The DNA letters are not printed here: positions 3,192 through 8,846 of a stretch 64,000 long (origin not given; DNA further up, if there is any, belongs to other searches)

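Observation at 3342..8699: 1785-aa secreted cytochrome with 44 putative haem sites built from about 13 CX4CH-CXXCH-CXXCH triads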

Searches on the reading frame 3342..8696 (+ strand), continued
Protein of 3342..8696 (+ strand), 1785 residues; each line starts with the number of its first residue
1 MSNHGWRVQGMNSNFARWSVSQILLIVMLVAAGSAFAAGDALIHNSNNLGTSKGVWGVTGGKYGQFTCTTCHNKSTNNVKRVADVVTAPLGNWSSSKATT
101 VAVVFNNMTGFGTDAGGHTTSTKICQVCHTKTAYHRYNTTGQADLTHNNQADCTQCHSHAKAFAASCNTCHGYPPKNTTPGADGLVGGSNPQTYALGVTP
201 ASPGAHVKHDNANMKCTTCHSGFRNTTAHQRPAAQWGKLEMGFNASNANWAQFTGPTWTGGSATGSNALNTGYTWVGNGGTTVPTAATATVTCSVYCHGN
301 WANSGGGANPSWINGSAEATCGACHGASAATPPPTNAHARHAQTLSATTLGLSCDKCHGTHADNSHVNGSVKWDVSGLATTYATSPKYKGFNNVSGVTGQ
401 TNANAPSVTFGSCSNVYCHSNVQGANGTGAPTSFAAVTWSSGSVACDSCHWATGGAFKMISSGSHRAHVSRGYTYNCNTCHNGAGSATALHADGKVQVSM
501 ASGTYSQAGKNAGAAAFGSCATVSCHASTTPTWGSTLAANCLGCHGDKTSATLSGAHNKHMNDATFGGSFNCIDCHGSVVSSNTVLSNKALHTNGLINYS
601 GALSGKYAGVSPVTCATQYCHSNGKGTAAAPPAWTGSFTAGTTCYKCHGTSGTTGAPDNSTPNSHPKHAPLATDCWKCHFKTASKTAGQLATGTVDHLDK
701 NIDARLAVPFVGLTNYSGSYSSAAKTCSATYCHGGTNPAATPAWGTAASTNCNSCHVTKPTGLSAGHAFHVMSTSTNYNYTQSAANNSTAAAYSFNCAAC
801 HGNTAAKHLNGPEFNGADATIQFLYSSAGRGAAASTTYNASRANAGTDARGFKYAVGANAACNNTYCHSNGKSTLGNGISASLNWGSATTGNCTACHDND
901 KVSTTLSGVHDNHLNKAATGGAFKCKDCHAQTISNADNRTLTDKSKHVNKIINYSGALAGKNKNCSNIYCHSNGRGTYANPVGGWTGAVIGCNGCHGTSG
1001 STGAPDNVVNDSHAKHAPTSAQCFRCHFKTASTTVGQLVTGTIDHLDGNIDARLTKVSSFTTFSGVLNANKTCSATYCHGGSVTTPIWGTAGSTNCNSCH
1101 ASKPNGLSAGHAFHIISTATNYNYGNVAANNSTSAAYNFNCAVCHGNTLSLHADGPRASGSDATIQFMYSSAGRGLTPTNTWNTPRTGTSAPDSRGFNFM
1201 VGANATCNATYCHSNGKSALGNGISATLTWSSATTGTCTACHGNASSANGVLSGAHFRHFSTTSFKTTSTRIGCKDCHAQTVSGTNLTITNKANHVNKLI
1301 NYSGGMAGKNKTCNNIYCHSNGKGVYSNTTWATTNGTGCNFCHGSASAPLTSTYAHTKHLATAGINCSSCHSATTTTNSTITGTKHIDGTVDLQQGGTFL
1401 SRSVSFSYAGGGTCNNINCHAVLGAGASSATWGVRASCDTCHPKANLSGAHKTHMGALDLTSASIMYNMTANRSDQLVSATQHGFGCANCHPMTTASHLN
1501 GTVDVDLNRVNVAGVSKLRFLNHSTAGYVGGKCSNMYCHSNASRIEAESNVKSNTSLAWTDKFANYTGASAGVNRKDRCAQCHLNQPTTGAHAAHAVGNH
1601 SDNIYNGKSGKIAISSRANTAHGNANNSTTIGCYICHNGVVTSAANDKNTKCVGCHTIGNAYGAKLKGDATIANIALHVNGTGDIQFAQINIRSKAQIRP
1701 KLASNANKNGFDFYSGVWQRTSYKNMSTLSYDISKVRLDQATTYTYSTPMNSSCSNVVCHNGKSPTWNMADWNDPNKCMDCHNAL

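Call 9: find_homologous_proteins(query=window:3342-8696:+, max_evalue=1e-10)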
Query window:3342-8696:+ (1785 aa): 646 proteins with E <= 1e-10 among 8000 candidates; the best 120 are listed.
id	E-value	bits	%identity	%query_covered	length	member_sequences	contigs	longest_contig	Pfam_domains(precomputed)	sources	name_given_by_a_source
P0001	0.0e+0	4025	100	99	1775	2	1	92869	PF14537.12,PF09698.16,PF14522.12,PF22113.2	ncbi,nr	ncbi:MAG: CxxxxCH/CxxCH domain-containing protein [Geobacteraceae bacterium]|nr:CxxxxCH/CxxCH domain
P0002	0.0e+0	2826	54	94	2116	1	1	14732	PF14537.12,PF09698.16,PF03264.20,PF14522.12,PF22113.2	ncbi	-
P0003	0.0e+0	2295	60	99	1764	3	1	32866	PF14537.12,PF09698.16,PF14522.12,PF22113.2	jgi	jgi:predicted CxxxxCH...CXXCH cytochrome family protein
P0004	0.0e+0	1276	52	74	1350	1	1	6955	PF14537.12,PF09698.16,PF14522.12,PF22113.2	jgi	-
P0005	0.0e+0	1197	42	98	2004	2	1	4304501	PF14537.12,PF09698.16,PF14522.12,PF22113.2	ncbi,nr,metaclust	ncbi:CxxxxCH/CxxCH domain c-type cytochrome [Geotalea daltonii]|nr:CxxxxCH/CxxCH domain-containing p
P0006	0.0e+0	1168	42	98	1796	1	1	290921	PF14537.12,PF09698.16,PF14522.12,PF22113.2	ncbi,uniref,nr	ncbi:CxxxxCH/CxxCH domain c-type cytochrome [Geobacter argillaceus]|uniref:Putative CxxxxCH...CXXCH 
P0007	0.0e+0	1161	44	99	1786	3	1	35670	PF14537.12,PF09698.16,PF14522.12,PF22113.2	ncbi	-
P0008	0.0e+0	1118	42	98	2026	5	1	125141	PF14537.12,PF09698.16,PF14522.12,PF22113.2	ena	-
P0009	0.0e+0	1110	41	98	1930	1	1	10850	PF14537.12,PF09698.16,PF14522.12,PF22113.2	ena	-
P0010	0.0e+0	1042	40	98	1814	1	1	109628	PF14537.12,PF09698.16,PF14522.12,PF22113.2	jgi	jgi:predicted CxxxxCH...CXXCH cytochrome family protein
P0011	0.0e+0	1029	39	82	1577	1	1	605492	PF14537.12,PF09698.16,PF14522.12,PF22113.2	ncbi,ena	-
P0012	0.0e+0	1019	39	82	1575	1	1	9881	PF14537.12,PF09698.16,PF14522.12,PF22113.2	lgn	-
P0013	0.0e+0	1015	37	77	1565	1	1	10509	PF14537.12,PF09698.16,PF14522.12,PF22113.2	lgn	-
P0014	6.8e-289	980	41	69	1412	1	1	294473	PF14537.12,PF09698.16,PF14522.12,PF22113.2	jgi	-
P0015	8.1e-283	960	41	60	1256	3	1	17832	PF09698.16,PF14522.12,PF22113.2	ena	-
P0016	6.8e-277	941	40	69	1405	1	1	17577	PF14537.12,PF09698.16,PF14522.12,PF22113.2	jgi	jgi:predicted CxxxxCH...CXXCH cytochrome family protein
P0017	2.9e-272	925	37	99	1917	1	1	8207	PF14537.12,PF09698.16,PF02085.22,PF14522.12,PF22113.2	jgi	-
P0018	1.2e-248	847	28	89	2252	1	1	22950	PF14537.12,PF09698.16,PF14522.12,PF22113.2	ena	-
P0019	4.9e-244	832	40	59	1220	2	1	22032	PF09698.16,PF14522.12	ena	-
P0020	4.2e-221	756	30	86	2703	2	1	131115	PF14537.12,PF09698.16,PF14522.12,PF22113.2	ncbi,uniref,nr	ncbi:CxxxxCH/CxxCH domain-containing protein [Geobacter sp. OR-1]|uniref:CxxxxCH/CxxCH domain c-type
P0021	9.1e-220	751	37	69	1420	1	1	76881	PF14537.12,PF09698.16,PF14522.12,PF22113.2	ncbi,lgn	-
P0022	3.4e-216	739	30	86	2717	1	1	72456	PF14537.12,PF09698.16,PF14522.12,PF22113.2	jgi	jgi:predicted CxxxxCH...CXXCH cytochrome family protein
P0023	2.4e-214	733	40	64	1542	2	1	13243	PF09698.16,PF02085.22,PF14522.12,PF22113.2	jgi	-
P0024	3.8e-207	709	35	84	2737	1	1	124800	PF14537.12,PF09698.16,PF14522.12,PF22113.2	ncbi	ncbi:MAG TPA: CxxxxCH/CxxCH domain-containing protein [Geobacteraceae bacterium]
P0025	1.2e-203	698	30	91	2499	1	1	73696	PF14537.12,PF09698.16,PF02085.22,PF14522.12,PF22113.2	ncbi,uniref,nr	ncbi:CxxxxCH/CxxCH domain-containing protein [Geobacter pelophilus]|uniref:CxxxxCH/CxxCH domain-cont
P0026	1.4e-201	691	33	66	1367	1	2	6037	PF14537.12,PF09698.16,PF14522.12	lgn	-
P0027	4.6e-200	686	38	67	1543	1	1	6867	PF09698.16,PF14522.12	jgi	-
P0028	2.2e-198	680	31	85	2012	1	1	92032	PF14537.12,PF09698.16,PF14522.12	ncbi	-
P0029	4.5e-196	673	32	84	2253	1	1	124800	PF14537.12,PF09698.16,PF14522.12,PF22113.2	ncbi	ncbi:MAG TPA: CxxxxCH/CxxCH domain-containing protein [Geobacteraceae bacterium]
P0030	4.7e-194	666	31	86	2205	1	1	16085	PF14537.12,PF09698.16,PF14522.12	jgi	jgi:predicted CxxxxCH...CXXCH cytochrome family protein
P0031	5.4e-194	666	33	83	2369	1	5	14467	PF14537.12,PF09698.16,PF14522.12,PF22113.2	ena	-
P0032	3.6e-186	640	29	85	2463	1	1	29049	PF14537.12,PF09698.16,PF14522.12,PF22113.2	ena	-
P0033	4.7e-174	600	28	80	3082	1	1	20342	PF14537.12,PF09698.16,PF14522.12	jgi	jgi:predicted CxxxxCH...CXXCH cytochrome family protein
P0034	2.4e-171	591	32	96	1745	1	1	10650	PF14537.12,PF09698.16,PF14522.12,PF22113.2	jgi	jgi:predicted CxxxxCH...CXXCH cytochrome family protein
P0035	8.8e-171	589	30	84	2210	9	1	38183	PF09698.16,PF14522.12,PF22113.2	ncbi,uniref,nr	ncbi:hypothetical protein GMPD_42220 [Geomonas paludis]|uniref:Uncharacterized protein n=2 Tax=Geomo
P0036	2.5e-168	581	34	91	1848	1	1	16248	PF14537.12,PF09698.16,PF02085.22,PF14522.12,PF22113.2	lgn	-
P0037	2.0e-166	574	31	96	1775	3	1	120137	PF14537.12,PF09698.16,PF14522.12,PF22113.2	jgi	jgi:predicted CxxxxCH...CXXCH cytochrome family protein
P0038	7.4e-166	572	31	78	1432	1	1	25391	PF14537.12,PF09698.16,PF14522.12,PF22113.2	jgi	jgi:predicted CxxxxCH...CXXCH cytochrome family protein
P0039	2.7e-162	561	30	87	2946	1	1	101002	PF14537.12,PF09698.16,PF14522.12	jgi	jgi:predicted CxxxxCH...CXXCH cytochrome family protein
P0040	1.3e-161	558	33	74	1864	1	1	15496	PF09699.16,PF14537.12,PF09698.16,PF14522.12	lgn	-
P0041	5.9e-161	556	28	81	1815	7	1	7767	PF14537.12,PF09698.16,PF14522.12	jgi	jgi:predicted CxxxxCH...CXXCH cytochrome family protein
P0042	2.1e-159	551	30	89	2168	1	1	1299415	PF09698.16,PF14522.12,PF22113.2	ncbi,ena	-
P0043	8.0e-156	539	30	77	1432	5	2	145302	PF14537.12,PF09698.16,PF14522.12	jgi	-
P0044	9.2e-156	539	28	90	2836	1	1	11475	PF14537.12,PF09698.16,PF14522.12,PF22113.2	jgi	-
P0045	4.2e-155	537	35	36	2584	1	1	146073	PF14537.12,PF09698.16,PF14522.12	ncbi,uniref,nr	ncbi:CxxxxCH/CxxCH domain-containing protein [Geotalea sp. SG265]|uniref:CxxxxCH/CxxCH domain c-type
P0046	4.3e-155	537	34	74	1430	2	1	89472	PF09698.16,PF14522.12,PF22113.2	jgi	jgi:predicted CxxxxCH...CXXCH cytochrome family protein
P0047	5.9e-155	536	31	78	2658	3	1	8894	PF14537.12,PF09698.16,PF14522.12,PF22113.2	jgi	jgi:predicted CxxxxCH...CXXCH cytochrome family protein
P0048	9.4e-155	536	31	96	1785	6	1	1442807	PF14537.12,PF09698.16,PF14522.12,PF22113.2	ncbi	ncbi:CxxxxCH/CxxCH domain c-type cytochrome [Geotalea toluenoxydans]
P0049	3.5e-151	524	32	76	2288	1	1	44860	PF14537.12,PF09698.16,PF14522.12,PF22113.2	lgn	-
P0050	5.0e-149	517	30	77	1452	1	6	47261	PF14537.12,PF09698.16,PF14522.12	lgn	-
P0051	1.8e-148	515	33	74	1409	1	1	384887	PF14537.12,PF09698.16,PF14522.12,PF22113.2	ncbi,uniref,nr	ncbi:CxxxxCH/CxxCH domain-containing protein [Geotalea sp. SG265]|uniref:CxxxxCH/CxxCH domain c-type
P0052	1.9e-148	515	29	78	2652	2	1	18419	PF14537.12,PF09698.16,PF14522.12,PF22113.2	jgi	-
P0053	3.5e-148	514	29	79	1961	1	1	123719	PF14537.12,PF09698.16,PF14522.12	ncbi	-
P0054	6.6e-148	513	30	83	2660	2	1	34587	PF14537.12,PF09698.16,PF14522.12,PF22113.2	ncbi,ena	-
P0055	1.2e-147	512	31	75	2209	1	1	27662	PF14537.12,PF09698.16,PF14522.12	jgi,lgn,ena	-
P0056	1.5e-147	512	30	79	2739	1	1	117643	PF14537.12,PF09698.16,PF14522.12,PF22113.2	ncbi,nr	ncbi:MAG: CxxxxCH/CxxCH domain-containing protein [Desulfuromonas sp.]|nr:CxxxxCH/CxxCH domain-conta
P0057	3.3e-147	511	31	50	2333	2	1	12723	PF14537.12,PF09698.16,PF14522.12,PF22113.2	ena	-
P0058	5.4e-146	507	29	92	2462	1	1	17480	PF14537.12,PF09698.16,PF14522.12,PF22113.2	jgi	jgi:predicted CxxxxCH...CXXCH cytochrome family protein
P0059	3.6e-145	504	28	91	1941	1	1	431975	PF14537.12,PF09698.16,PF14522.12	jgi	-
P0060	5.8e-144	500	33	30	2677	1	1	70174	PF09698.16,PF14522.12,PF22113.2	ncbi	-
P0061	7.1e-144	500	30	82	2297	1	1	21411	PF14537.12,PF09698.16,PF14522.12,PF22113.2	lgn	-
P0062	1.6e-143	498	30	78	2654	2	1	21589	PF14537.12,PF09698.16,PF14522.12,PF22113.2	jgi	-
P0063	2.6e-143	498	29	77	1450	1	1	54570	PF14537.12,PF09698.16,PF14522.12,PF22113.2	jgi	jgi:predicted CxxxxCH...CXXCH cytochrome family protein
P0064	3.3e-143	497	29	75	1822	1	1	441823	PF14537.12,PF09698.16,PF14522.12,PF22113.2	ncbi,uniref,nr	ncbi:CxxxxCH/CxxCH domain c-type cytochrome [Geomesophilobacter sediminis]|uniref:CxxxxCH/CxxCH doma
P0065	7.4e-143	496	25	78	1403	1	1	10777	PF14537.12,PF09698.16,PF14522.12,PF22113.2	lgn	-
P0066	1.3e-142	495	27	78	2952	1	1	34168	PF09698.16,PF14522.12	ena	-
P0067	1.6e-141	492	34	75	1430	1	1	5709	PF09698.16,PF14522.12,PF22113.2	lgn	-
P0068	1.7e-141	492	29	61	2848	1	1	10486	PF14537.12,PF09698.16,PF14522.12,PF22113.2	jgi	-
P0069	2.1e-141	491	29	78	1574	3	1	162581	PF14537.12,PF09698.16,PF14522.12,PF22113.2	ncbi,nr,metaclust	ncbi:geobacter CxxxxCH...CXXCH motif protein [Geobacter sp. OR-1]|nr:geobacter CxxxxCH...CXXCH motif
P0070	1.0e-140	489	29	78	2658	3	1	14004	PF14537.12,PF09698.16,PF14522.12,PF22113.2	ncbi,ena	-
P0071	6.6e-140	486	30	91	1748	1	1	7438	PF09698.16,PF14522.12,PF22113.2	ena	-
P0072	1.5e-138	482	32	78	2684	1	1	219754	PF14537.12,PF09698.16,PF14522.12,PF22113.2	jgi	jgi:predicted CxxxxCH...CXXCH cytochrome family protein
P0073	3.4e-138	481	28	71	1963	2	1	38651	PF14537.12,PF09698.16,PF14522.12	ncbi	-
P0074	7.8e-138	479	30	95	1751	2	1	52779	PF09698.16,PF14522.12,PF22113.2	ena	-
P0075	2.9e-137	478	29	70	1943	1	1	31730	PF09699.16,PF14537.12,PF09698.16,PF14522.12,PF22113.2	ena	-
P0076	4.4e-137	477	27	92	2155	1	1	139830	PF14537.12,PF09698.16,PF14522.12,PF22113.2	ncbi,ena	-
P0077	1.1e-135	472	28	89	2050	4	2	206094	PF14537.12,PF09698.16,PF14522.12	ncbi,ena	-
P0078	1.6e-135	472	33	30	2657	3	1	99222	PF14537.12,PF09698.16,PF14522.12,PF22113.2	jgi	-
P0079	3.1e-134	468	33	74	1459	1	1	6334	PF14537.12,PF09698.16,PF14522.12,PF22113.2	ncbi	-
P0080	4.7e-134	467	33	54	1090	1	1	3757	PF14537.12,PF09698.16,PF14522.12,PF22113.2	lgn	-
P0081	7.1e-133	463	34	29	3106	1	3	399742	PF14537.12,PF09698.16,PF14522.12,PF22113.2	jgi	jgi:predicted CxxxxCH...CXXCH cytochrome family protein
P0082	1.3e-132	462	33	79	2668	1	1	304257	PF14537.12,PF09698.16,PF14522.12,PF22113.2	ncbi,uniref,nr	ncbi:CxxxxCH/CxxCH domain-containing protein [Geotalea sp. SG265]|uniref:CxxxxCH/CxxCH domain c-type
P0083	2.3e-132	461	33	53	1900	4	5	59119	PF14537.12,PF09698.16,PF14522.12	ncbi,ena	-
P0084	5.4e-131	457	41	40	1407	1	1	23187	PF14537.12,PF09698.16,PF14522.12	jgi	-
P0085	9.6e-131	456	30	66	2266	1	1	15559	PF14537.12,PF09698.16,PF14522.12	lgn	-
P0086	1.2e-130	456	28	89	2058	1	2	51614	PF14537.12,PF09698.16,PF14522.12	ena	-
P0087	2.3e-130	455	29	83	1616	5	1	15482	PF14537.12,PF09698.16,PF14522.12,PF22113.2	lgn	-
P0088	3.3e-130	454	29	78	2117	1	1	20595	PF14537.12,PF09698.16,PF14522.12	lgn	-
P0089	9.7e-130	453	32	75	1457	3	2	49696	PF09698.16,PF14522.12,PF22113.2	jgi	jgi:predicted CxxxxCH...CXXCH cytochrome family protein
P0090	1.7e-129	452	27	76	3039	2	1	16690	PF14537.12,PF09698.16,PF14522.12,PF22113.2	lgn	-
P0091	2.9e-129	451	29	78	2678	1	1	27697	PF14537.12,PF09698.16,PF14522.12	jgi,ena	-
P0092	6.9e-129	450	27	97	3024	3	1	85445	PF14537.12,PF09698.16,PF14522.12,PF22113.2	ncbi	-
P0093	9.9e-129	449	30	77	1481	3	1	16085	PF14537.12,PF09698.16,PF14522.12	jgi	jgi:predicted CxxxxCH...CXXCH cytochrome family protein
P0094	1.7e-128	449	28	88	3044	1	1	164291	PF14537.12,PF09698.16,PF14522.12,PF22113.2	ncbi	-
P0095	1.3e-127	446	30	78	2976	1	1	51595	PF14537.12,PF09698.16,PF14522.12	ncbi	-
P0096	2.7e-127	445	29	81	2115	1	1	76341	PF14537.12,PF09698.16,PF14522.12,PF22113.2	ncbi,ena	-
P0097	3.3e-127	444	40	40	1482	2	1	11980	PF14537.12,PF09698.16,PF14522.12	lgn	-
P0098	8.7e-127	443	29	88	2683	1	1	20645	PF14537.12,PF09698.16,PF14522.12,PF22113.2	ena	-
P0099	3.7e-126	441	28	78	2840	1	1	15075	PF14537.12,PF09698.16,PF14522.12,PF22113.2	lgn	-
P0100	5.6e-126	440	28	80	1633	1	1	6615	PF14537.12,PF09698.16,PF14522.12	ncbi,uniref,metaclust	ncbi:CxxxxCH/CxxCH domain-containing protein, partial [Geobacter sp. OR-1]|uniref:CxxxxCH/CxxCH doma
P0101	3.0e-125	438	30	65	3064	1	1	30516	PF14537.12,PF09698.16,PF14522.12,PF22113.2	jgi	-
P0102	2.6e-124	435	33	30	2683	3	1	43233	PF14537.12,PF09698.16,PF14522.12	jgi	-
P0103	1.6e-123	432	33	75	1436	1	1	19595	PF14537.12,PF09698.16,PF14522.12,PF22113.2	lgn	-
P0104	2.7e-123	431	33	29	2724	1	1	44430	PF14537.12,PF09698.16,PF14522.12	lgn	-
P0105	7.0e-123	430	36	56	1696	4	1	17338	PF14537.12,PF09698.16,PF14522.12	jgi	-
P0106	7.9e-123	430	29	79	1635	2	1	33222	PF14537.12,PF09698.16,PF14522.12,PF22113.2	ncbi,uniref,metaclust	ncbi:CxxxxCH/CxxCH domain-containing protein, partial [Geobacter sp. OR-1]|uniref:CxxxxCH/CxxCH doma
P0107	9.7e-123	429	27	75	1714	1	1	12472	PF14537.12,PF09698.16,PF14522.12,PF22113.2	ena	-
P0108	1.4e-122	429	28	87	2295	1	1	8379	PF14537.12,PF09698.16,PF14522.12,PF22113.2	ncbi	ncbi:CxxxxCH/CxxCH domain-containing protein, partial [Geobacter pelophilus]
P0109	2.7e-122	428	27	81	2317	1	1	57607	PF14537.12,PF09698.16,PF14522.12,PF22113.2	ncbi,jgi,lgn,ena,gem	-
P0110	3.8e-122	427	26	84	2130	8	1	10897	PF14537.12,PF09698.16,PF14522.12,PF22113.2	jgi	jgi:predicted CxxxxCH...CXXCH cytochrome family protein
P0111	3.8e-122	427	28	92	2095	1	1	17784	PF09699.16,PF14537.12,PF09698.16,PF14522.12,PF22113.2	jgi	jgi:predicted CxxxxCH...CXXCH cytochrome family protein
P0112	6.2e-122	427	28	86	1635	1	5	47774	PF14537.12,PF09698.16,PF14522.12,PF22113.2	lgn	-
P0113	2.8e-118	415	27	72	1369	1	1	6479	PF14537.12,PF09698.16,PF02085.22,PF14522.12,PF22113.2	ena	-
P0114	2.6e-117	411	29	79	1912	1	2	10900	PF14537.12,PF09698.16,PF14522.12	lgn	-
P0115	3.5e-117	411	33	50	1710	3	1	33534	PF14537.12,PF09698.16,PF14522.12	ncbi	-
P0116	1.4e-116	409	30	69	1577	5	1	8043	PF14537.12,PF09698.16,PF14522.12,PF22113.2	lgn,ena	-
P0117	2.9e-116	408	29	81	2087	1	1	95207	PF09699.16,PF14537.12,PF09698.16,PF14522.12,PF22113.2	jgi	-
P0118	4.7e-116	407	31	58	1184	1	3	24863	PF09698.16,PF14522.12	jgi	jgi:predicted CxxxxCH...CXXCH cytochrome family protein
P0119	5.4e-115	404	31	61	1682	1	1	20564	PF14537.12,PF09698.16,PF14522.12,PF22113.2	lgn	-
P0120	3.9e-114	401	28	69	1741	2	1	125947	PF14537.12,PF09698.16,PF14522.12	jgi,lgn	-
